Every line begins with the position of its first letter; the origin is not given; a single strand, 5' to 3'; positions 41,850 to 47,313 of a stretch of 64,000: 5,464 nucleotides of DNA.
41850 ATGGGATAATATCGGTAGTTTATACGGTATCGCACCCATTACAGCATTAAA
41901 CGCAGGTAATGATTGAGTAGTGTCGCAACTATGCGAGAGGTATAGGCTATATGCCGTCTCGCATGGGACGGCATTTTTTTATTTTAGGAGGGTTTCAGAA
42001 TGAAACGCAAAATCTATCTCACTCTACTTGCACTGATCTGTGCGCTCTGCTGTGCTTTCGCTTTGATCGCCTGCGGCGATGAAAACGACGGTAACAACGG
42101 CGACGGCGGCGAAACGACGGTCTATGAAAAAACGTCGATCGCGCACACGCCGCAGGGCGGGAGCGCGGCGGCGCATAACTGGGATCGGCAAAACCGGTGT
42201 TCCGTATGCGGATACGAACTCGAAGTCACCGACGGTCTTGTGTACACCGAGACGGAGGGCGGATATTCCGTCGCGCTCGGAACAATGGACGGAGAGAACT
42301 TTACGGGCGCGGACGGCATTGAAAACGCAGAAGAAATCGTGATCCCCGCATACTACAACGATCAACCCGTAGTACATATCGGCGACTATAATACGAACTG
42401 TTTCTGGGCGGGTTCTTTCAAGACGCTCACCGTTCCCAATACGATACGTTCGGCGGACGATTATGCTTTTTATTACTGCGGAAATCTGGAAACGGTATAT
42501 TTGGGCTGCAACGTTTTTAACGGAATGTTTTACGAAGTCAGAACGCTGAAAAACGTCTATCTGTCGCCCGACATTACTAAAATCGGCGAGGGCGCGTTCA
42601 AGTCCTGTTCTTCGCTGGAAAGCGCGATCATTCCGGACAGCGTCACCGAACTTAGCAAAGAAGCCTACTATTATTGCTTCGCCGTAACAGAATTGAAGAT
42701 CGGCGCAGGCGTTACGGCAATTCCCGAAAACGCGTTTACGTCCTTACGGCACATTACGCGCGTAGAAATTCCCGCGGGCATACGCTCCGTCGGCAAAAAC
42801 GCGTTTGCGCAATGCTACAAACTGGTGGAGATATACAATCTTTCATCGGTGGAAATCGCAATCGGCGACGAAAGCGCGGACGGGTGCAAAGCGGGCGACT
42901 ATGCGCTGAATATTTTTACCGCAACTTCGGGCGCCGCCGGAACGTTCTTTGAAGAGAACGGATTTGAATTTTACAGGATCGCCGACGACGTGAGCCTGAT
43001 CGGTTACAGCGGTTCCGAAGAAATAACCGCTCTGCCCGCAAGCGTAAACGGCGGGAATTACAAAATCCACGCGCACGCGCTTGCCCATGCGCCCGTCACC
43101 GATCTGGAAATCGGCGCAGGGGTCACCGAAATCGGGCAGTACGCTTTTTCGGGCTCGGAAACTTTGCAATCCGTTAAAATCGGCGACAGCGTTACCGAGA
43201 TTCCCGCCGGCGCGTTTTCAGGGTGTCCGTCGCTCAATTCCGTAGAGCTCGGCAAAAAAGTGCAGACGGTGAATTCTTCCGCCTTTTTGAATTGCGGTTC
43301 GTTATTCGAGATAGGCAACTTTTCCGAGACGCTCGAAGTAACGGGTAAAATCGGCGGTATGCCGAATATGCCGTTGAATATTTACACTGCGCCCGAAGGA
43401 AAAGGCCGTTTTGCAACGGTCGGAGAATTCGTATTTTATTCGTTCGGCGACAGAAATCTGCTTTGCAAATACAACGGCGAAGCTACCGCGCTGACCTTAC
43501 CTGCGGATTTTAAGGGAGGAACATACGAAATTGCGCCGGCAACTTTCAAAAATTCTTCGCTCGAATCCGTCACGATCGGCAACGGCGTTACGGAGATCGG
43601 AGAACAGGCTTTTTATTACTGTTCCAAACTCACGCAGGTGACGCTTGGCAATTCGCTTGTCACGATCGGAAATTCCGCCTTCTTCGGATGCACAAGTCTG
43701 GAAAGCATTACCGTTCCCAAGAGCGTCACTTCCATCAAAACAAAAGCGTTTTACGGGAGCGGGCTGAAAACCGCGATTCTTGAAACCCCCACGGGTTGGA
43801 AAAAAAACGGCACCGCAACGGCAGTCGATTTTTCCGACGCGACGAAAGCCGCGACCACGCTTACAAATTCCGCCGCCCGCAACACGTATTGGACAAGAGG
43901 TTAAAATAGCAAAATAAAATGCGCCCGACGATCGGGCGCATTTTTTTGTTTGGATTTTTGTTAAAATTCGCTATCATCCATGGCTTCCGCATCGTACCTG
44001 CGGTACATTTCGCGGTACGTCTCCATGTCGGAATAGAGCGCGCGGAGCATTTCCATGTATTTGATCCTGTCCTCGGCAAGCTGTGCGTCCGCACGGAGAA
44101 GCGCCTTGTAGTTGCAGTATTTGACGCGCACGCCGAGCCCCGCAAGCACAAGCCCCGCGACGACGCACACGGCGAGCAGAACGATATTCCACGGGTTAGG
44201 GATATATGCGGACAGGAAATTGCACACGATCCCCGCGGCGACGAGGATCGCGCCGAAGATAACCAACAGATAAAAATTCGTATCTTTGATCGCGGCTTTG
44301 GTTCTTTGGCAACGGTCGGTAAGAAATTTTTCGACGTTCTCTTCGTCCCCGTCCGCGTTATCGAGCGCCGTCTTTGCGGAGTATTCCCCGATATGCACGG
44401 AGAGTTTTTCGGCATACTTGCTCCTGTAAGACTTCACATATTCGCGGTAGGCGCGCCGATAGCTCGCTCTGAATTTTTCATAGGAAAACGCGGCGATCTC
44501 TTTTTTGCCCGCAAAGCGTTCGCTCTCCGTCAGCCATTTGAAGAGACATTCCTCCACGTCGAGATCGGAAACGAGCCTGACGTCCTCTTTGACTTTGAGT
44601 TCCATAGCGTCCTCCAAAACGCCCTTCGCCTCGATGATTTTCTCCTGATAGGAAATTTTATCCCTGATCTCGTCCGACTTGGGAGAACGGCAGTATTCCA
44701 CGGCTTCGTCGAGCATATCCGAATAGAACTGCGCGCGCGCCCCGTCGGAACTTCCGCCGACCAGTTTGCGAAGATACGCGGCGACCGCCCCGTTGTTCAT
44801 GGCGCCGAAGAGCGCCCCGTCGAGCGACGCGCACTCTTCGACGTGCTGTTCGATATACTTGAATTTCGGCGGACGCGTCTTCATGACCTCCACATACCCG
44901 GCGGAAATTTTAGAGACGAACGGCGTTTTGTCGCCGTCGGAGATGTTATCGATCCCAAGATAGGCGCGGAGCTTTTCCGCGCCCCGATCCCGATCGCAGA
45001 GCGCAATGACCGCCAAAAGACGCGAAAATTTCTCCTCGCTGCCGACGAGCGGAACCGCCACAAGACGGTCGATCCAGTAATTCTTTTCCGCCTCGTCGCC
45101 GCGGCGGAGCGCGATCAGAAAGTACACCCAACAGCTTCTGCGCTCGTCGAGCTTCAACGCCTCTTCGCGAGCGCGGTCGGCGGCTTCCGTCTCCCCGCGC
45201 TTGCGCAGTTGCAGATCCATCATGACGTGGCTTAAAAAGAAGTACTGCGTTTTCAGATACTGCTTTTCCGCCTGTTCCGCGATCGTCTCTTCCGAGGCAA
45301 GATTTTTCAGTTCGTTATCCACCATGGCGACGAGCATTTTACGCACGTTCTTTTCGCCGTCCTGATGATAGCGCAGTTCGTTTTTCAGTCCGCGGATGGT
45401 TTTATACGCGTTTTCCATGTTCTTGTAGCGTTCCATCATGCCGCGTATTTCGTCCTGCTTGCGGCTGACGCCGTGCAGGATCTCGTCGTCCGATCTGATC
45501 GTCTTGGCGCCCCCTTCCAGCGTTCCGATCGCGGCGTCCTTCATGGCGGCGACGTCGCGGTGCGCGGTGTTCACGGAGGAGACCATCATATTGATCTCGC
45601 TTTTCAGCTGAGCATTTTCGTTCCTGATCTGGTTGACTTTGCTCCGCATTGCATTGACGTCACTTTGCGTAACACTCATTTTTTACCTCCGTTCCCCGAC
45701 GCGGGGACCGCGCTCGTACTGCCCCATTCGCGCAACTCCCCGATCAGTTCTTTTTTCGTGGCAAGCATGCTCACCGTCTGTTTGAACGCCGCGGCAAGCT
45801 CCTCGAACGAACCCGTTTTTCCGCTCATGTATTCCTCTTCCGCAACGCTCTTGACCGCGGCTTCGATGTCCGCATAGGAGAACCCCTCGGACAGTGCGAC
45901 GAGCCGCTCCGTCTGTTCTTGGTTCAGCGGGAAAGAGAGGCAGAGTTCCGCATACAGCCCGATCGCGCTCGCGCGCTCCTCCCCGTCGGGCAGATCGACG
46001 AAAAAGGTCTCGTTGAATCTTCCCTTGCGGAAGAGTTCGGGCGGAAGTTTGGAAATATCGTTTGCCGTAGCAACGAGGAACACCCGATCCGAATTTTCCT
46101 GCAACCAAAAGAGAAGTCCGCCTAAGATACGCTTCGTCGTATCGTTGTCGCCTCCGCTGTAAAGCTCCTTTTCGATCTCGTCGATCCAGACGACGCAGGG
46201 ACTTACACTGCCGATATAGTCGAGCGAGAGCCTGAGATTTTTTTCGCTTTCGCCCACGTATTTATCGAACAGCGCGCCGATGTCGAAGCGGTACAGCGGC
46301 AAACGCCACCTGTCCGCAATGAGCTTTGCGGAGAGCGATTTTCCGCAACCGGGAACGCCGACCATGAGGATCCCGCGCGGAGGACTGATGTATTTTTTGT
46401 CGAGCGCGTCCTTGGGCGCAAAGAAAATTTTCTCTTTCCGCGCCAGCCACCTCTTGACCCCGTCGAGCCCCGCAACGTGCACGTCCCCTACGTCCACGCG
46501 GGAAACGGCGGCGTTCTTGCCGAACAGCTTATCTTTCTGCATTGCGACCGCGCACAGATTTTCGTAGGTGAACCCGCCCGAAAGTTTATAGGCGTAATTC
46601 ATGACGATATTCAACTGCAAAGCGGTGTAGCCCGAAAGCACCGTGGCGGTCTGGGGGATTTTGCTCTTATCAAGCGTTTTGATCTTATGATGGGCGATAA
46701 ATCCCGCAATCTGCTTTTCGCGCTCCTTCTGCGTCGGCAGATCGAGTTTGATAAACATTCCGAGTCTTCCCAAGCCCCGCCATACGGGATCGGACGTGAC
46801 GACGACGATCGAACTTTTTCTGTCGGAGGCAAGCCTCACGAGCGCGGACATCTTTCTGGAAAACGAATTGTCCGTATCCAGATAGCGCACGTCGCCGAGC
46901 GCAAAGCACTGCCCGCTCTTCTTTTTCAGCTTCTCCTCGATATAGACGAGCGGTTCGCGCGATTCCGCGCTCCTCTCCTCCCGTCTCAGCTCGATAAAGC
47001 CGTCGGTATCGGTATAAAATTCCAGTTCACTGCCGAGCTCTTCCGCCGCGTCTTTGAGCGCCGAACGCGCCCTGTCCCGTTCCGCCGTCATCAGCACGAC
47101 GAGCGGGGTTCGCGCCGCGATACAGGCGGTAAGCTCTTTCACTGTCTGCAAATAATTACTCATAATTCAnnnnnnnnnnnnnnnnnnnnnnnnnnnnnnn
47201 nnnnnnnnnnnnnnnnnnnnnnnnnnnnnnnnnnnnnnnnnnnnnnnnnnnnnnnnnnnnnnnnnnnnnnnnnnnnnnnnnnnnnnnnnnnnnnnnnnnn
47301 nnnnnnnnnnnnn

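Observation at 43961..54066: Seven translationally coupled genes I cannot match to any described system: Zn-ribbon/TPR/TIR-like protein, three coiled-coil 2-TM paralogues, two small proteins, AAA+ ATPase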

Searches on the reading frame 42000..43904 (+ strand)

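Call 16: search_protein_families(library=pfam, proteins=[window:42000-43904:+], max_evalue=0.01)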
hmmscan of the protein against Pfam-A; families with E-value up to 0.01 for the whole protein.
window:42000-43904:+ (634 aa): 2 families
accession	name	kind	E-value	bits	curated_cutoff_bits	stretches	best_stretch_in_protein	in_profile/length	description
PF13306.12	LRR_5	-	6e-74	246.4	27.7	4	174-290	5-117/127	BspA type Leucine rich repeat region (6 copies)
PF13855.12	LRR_8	-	8.1e-13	48.4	27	1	528-571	11-55/61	Leucine rich repeat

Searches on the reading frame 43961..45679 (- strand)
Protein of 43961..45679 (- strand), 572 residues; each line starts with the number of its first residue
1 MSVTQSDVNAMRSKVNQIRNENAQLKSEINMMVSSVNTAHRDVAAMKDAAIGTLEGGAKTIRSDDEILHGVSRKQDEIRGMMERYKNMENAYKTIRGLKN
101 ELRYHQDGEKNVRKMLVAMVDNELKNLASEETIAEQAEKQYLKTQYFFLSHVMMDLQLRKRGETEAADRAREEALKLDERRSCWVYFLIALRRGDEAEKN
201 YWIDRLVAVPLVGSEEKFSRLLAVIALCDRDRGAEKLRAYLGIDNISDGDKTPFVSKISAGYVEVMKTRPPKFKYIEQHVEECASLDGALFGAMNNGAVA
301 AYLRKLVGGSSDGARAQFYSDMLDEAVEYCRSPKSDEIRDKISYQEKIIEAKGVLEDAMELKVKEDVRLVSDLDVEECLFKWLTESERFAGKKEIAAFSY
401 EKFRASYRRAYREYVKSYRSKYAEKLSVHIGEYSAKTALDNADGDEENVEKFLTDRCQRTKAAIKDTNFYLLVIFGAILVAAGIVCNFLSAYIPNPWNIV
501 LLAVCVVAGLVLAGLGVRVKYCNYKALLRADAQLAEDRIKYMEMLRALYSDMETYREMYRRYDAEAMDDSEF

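Call 3: search_protein_families(library=pfam, proteins=[window:43961-45679:-], max_evalue=1)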
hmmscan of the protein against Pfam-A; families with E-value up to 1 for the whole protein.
window:43961-45679:- (572 aa): 7 families
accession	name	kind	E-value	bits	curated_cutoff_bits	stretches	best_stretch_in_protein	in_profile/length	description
PF24838.2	8xMP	-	0.0072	16.6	30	1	460-515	14-65/136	Octameric membrane protein family (8xMP)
PF12783.13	Sec7-like_HUS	-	0.031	14.6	27.3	1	528-565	118-155/161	Mon2/Sec7/BIG1-like, HUS domain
PF06168.16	DUF981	-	0.035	14.5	29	1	458-520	31-92/186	Protein of unknown function (DUF981)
PF06998.16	DUF1307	-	0.037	14.6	28.3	1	71-140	41-104/123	Protein of unknown function (DUF1307)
PF04728.18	LPP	-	0.057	14.2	29.1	1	14-50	1-37/53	Lipoprotein leucine-zipper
PF04977.20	DivIC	-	0.12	12.6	28.9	0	5-31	23-49/80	Septum formation initiator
PF05377.16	FlaC_arch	-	0.78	10.6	27.8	1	5-36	6-37/55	Flagella accessory protein C (FlaC)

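Call 4: search_protein_families(library=padloc, proteins=[window:43961-45679:-], max_evalue=1)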
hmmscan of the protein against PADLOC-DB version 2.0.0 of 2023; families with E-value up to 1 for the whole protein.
window:43961-45679:- (572 aa): 1 family
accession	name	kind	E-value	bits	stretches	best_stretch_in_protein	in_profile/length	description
PDLC00006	DruC1|DruC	-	0.46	6.9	1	6-139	196-328/626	Unknown function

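Call 5: search_protein_families(library=ncbifam, proteins=[window:43961-45679:-], max_evalue=1)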
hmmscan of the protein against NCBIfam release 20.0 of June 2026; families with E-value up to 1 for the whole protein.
window:43961-45679:- (572 aa): 4 families
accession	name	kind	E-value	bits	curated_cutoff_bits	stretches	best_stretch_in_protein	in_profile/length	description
NF052432.1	TC0500_fam_Inc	equivalog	0.0008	18.8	240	1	447-542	24-113/214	TC0500 family inclusion membrane protein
NF004373.0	PRK05740.1-3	equivalog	0.025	14.4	154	1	463-517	31-84/150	preprotein translocase subunit SecE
NF003714.0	PRK05326.1-1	equivalog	0.04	12.2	471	1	468-524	5-58/577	potassium/proton antiporter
NF011925.1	PRK15396.1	subfamily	0.21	11.8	108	0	13-49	25-61/78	major outer membrane lipoprotein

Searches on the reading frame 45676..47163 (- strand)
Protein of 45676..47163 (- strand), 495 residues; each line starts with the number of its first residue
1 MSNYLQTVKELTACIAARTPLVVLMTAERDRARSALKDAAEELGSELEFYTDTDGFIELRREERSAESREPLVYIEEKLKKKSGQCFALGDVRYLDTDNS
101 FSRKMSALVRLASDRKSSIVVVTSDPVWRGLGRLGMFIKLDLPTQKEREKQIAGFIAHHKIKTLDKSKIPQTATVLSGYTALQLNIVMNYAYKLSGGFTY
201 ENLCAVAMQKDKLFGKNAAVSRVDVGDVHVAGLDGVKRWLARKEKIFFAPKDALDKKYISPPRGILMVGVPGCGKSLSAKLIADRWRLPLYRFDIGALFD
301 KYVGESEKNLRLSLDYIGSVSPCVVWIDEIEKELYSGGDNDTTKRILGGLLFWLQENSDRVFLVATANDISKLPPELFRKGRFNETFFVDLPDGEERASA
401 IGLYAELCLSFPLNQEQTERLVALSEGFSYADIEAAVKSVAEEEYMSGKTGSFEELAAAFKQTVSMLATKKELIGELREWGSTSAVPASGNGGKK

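Call 3: search_protein_families(library=pfam, proteins=[window:45676-47163:-], max_evalue=1)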
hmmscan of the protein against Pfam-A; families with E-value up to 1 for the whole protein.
window:45676-47163:- (495 aa): 6 families
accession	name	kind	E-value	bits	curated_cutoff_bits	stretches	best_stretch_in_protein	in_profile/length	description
PF00004.35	AAA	-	1.7e-26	93.6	21.2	1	265-390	1-130/131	ATPase family associated with various cellular activities (AAA)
PF17862.7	AAA_lid_3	-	0.011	15.7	27.2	1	419-439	5-25/45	AAA+ lid domain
PF13671.12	AAA_33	-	0.018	15.7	27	0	265-280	2-17/143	AAA domain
PF13401.12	AAA_22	-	0.025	15.3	27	0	265-285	8-28/130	AAA domain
PF07728.20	AAA_5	-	0.15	12.5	22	1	265-285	2-22/139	AAA domain (dynein-related subfamily)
PF13207.12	AAA_17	-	0.18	12.5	27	1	268-319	1-48/136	AAA domain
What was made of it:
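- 45676..46488 (-): g6 residues 226-495: active classical-clade AAA+ domain (Cdc48/VAT D2-like). PF00004 scores 1.7e-26 (call 3).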

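Call 4: search_protein_families(library=padloc, proteins=[window:45676-47163:-], max_evalue=1)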
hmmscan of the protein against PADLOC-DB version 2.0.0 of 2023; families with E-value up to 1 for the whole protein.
window:45676-47163:- (495 aa): 4 families
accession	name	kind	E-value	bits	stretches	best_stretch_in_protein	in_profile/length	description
PDLC02196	IetA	-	9.8e-29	98.9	2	251-481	111-344/374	-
PDLC02195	IetA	-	9.5e-23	79.1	1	250-466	125-336/395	-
PDLC04232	IetA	-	2.2e-15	54.9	1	252-457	106-309/330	-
PDLC04231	IetA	-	5.8e-11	40.7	1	254-380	109-237/262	-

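Call 5: search_protein_families(library=ncbifam, proteins=[window:45676-47163:-], max_evalue=1)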
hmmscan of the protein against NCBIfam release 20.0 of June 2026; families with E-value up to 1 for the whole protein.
window:45676-47163:- (495 aa): 14 families
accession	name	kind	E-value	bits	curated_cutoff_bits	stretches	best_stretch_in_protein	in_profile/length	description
NF042959.1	IteA_antiphage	equivalog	5.6e-24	85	510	1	249-480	112-346/367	anti-phage ATPase IteA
TIGR01243.1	CDC48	subfamily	1.9e-23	82.7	802.65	1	229-443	454-671/733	CDC48 family AAA ATPase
NF041006.2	cell_div_CdvC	equivalog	8.2e-19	67.7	650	1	229-440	104-318/370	cell division protein CdvC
TIGR01242.2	TIGR01242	subfamily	1.6e-18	66.8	500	1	255-438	141-329/362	proteasome-activating nucleotidase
NF003069.1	PRK03992.1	subfamily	3.4e-18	66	500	1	252-438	155-346/379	proteasome-activating nucleotidase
TIGR01241.2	FtsH_fam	equivalog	2.5e-17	62.9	600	1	200-438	138-376/598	ATP-dependent zinc metalloprotease FtsH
NF008004.0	PRK10733.1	equivalog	7e-16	57.3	1008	1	228-440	152-368/644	ATP-dependent zinc metalloprotease FtsH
NF047747.1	PrtsmActNtasePan2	equivalog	1.8e-12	47.2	700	1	252-437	175-365/397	proteasome-activating nucleotidase Pan2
NF047748.1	PrtsmActNtasePan1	equivalog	4.2e-12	45.8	750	1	248-435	168-360/405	proteasome-activating nucleotidase Pan1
TIGR03689.1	pup_AAA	equivalog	8.5e-12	44.5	504.75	1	247-458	201-424/512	proteasome ATPase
NF003745.1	PRK05342.1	equivalog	0.0051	15.7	359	1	265-333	112-186/418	ATP-dependent Clp protease ATP-binding subunit ClpX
TIGR00382.1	clpX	equivalog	0.036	13.1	370.75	1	264-332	119-193/414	ATP-dependent protease ATP-binding subunit ClpX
NF007824.1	PRK10533.1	equivalog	0.1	12.5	200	1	57-99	119-157/171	lipoprotein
NF001384.0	PRK00279.2-2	equivalog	0.17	11.6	152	1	265-309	5-49/191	adenylate kinase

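Call 35: search_solved_structures(query=window:45676-47163:-, max_evalue=1e-10, show_alignments=1)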
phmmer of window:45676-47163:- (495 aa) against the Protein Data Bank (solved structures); distinct sequences matched with E-value up to 1e-10: 234 (the best 60 are shown).
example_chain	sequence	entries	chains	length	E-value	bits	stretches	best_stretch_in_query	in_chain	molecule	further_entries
5vc7_A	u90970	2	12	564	6e-37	131.1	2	224-445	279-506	VCP-like ATPase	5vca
5g4g_A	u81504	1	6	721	6.1e-37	131.1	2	224-443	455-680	VCP-LIKE ATPASE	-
5g4f_A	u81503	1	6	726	6.2e-37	131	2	224-443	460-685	VCP-LIKE ATPASE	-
6chs_H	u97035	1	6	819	1.4e-36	129.9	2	218-435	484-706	Putative cell division control protein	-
7wub_C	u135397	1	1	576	1.5e-36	129.8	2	229-435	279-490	Transitional endoplasmic reticulum ATPase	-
7wub_D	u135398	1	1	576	1.5e-36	129.8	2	229-435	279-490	Transitional endoplasmic reticulum ATPase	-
7rlb_A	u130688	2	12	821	1.9e-36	129.4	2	229-435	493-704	Transitional endoplasmic reticulum ATPase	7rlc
6oaa_B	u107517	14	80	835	2.2e-36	129.2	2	217-441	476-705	Cell division control protein 48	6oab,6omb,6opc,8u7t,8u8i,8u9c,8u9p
8dar_A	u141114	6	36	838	2.2e-36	129.2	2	217-441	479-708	Cell division control protein 48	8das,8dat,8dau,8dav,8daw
7rlj_A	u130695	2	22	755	2.2e-36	129.2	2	229-435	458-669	Transitional endoplasmic reticulum ATPase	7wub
8yka_A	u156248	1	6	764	2.3e-36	129.1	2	229-435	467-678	Transitional endoplasmic reticulum ATPase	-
7rlf_A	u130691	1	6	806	2.4e-36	129.1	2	229-435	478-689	Transitional endoplasmic reticulum ATPase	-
5c18_A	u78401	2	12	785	2.4e-36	129.1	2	229-435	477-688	Transitional endoplasmic reticulum ATPase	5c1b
7rld_A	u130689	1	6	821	2.5e-36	129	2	229-435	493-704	Transitional endoplasmic reticulum ATPase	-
7y4w_A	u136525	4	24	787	2.6e-36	129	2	229-435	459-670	Transitional endoplasmic reticulum ATPase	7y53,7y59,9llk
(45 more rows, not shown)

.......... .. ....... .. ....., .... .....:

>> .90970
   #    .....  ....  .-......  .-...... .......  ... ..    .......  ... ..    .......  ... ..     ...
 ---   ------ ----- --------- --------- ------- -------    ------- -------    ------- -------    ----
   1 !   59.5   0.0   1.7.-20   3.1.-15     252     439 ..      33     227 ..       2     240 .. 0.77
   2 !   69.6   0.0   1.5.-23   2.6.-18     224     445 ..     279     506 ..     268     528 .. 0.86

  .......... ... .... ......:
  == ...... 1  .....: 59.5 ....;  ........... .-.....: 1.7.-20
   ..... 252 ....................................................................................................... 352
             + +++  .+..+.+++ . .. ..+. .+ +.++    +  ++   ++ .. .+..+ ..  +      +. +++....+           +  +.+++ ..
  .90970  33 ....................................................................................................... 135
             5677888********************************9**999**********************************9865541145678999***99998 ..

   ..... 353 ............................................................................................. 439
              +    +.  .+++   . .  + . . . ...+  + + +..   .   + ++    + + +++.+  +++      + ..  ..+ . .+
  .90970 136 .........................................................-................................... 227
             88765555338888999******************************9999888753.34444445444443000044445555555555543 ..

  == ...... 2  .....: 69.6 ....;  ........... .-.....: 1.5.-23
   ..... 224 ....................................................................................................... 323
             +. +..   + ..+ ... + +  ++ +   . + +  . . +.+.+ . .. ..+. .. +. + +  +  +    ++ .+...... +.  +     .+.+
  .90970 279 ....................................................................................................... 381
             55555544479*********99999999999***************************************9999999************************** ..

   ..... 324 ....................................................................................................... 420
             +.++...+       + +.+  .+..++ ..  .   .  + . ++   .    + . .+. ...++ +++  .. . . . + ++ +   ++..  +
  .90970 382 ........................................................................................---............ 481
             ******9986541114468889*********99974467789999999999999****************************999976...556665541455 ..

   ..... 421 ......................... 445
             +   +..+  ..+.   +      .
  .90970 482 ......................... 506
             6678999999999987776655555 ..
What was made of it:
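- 45676..46488 (-): Best PDB sequence matches are VAT/p97/Cdc48 D2 at E 6e-37 (call 35).
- On ESCRT-III/Vps4 (Cdv): Best PDB matches are VAT/p97/Cdc48 D2 (call 35).
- Closest known: Type II AAA+ extractases tethered to membranes. Same: Its best sequence matches are VAT/p97/Cdc48 D2 (call 35).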
